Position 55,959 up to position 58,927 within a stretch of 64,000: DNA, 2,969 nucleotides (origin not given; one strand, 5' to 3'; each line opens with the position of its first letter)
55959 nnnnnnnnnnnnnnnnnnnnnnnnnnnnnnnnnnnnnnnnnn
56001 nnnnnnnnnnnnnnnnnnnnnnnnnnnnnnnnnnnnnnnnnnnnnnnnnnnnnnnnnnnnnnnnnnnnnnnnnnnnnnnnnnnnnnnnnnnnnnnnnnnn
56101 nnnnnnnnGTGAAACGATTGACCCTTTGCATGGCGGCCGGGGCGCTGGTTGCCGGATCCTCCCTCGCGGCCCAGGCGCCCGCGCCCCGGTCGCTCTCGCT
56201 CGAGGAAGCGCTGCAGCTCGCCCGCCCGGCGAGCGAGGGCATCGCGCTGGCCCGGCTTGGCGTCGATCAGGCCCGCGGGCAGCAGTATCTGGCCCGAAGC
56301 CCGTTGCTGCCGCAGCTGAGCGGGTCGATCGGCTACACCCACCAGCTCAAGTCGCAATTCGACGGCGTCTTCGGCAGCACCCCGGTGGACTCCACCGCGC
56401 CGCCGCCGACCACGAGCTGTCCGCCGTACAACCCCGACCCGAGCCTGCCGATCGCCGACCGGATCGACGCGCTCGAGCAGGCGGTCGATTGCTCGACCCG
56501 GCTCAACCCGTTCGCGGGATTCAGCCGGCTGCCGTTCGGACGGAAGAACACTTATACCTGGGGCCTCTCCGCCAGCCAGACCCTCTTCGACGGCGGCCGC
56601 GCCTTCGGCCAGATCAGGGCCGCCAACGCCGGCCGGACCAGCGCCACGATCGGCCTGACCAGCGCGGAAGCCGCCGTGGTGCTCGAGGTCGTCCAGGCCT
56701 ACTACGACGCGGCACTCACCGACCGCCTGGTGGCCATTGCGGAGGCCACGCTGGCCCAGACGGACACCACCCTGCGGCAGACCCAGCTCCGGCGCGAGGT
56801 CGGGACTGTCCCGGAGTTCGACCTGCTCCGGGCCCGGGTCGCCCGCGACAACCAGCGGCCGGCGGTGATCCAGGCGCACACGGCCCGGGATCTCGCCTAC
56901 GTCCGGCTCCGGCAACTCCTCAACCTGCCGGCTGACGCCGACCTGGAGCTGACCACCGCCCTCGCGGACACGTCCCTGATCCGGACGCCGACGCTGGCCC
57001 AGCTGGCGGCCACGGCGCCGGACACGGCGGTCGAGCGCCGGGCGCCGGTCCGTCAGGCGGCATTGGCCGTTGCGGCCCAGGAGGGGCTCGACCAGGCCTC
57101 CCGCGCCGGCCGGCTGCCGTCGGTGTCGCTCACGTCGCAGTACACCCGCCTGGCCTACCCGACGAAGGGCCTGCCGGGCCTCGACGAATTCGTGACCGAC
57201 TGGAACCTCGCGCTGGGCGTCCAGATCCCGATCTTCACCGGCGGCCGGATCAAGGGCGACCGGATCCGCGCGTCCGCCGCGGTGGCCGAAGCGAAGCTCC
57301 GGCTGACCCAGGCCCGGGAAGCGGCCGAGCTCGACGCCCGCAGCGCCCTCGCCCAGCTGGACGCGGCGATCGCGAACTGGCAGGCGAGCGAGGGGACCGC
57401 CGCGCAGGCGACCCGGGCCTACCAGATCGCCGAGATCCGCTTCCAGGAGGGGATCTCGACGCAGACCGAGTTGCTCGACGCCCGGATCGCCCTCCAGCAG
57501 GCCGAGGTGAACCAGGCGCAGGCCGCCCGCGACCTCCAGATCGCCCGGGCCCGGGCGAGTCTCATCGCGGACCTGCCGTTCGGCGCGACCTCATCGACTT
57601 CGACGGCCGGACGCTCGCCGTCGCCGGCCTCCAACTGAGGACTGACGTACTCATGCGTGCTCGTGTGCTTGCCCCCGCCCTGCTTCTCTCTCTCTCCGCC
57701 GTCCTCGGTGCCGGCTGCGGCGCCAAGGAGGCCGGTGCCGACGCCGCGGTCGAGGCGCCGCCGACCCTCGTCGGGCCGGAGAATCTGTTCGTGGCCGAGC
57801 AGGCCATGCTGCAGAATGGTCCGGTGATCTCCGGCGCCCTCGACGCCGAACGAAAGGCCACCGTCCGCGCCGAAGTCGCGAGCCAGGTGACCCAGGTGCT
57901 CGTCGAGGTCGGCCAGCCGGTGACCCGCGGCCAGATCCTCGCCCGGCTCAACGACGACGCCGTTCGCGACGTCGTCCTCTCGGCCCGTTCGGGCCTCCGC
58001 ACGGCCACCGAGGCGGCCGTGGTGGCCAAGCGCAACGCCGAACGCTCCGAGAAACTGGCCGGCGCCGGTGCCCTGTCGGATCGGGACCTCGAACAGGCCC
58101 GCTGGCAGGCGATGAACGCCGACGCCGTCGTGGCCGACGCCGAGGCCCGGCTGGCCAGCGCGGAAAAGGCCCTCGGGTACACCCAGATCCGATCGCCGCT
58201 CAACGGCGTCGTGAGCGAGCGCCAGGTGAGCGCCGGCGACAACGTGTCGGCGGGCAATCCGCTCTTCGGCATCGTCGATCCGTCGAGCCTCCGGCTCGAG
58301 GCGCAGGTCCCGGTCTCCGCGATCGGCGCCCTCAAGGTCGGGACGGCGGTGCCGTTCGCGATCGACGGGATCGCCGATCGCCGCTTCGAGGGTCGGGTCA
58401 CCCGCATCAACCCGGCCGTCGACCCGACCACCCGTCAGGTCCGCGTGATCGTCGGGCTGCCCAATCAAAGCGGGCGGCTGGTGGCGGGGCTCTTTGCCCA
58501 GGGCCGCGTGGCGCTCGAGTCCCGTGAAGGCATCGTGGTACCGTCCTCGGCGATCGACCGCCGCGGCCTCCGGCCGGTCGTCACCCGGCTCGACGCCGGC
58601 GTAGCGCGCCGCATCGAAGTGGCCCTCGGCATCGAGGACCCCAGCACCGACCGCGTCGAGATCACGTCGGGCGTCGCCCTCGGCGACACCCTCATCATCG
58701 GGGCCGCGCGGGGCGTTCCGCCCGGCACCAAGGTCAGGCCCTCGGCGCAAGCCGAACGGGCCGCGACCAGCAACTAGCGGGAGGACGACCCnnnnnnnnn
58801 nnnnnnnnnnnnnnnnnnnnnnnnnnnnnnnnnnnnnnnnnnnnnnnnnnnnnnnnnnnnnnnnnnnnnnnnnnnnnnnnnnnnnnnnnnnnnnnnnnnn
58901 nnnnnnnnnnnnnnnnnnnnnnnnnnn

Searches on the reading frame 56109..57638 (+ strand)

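Call 31: search_protein_families(library=pfam, proteins=[window:56109-57638:+], max_evalue=0.00001)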
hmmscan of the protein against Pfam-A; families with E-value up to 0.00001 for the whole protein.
window:56109-57638:+ (509 aa): 1 family
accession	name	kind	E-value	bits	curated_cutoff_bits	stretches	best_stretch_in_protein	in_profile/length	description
PF02321.23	OEP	-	9.3e-54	182.5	22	2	31-272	1-187/187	Outer membrane efflux protein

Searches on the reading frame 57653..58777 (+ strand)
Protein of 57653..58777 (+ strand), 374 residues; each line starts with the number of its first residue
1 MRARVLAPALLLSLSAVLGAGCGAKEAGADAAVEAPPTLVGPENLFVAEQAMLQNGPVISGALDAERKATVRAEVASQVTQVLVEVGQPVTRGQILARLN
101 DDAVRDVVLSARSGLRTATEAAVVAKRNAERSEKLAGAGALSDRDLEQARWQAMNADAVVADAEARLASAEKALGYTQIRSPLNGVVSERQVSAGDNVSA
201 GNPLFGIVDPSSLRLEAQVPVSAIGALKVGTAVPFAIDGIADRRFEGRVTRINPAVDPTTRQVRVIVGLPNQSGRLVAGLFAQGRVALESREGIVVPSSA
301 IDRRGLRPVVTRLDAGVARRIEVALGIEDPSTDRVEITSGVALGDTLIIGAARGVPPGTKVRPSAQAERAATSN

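Call 31: search_protein_families(library=pfam, proteins=[window:57653-58777:+], max_evalue=0.00001)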
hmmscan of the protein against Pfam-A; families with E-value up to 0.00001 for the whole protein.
window:57653-58777:+ (374 aa): 4 families
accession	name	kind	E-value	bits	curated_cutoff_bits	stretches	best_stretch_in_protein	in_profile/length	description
PF16576.10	HlyD_D23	-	1.9e-29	102.9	30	1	63-282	14-214/214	Barrel-sandwich domain of CusB or HlyD membrane-fusion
PF13437.12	HlyD_3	-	8.9e-24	84.7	22.2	1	178-274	1-101/106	HlyD family secretion protein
PF13533.13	Biotin_lipoyl_2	-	1.2e-10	41.4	29.8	1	70-100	2-32/32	Biotin-lipoyl like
PF00364.28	Biotin_lipoyl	-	9.3e-07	29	22.1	0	76-99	13-36/73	Biotin-requiring enzyme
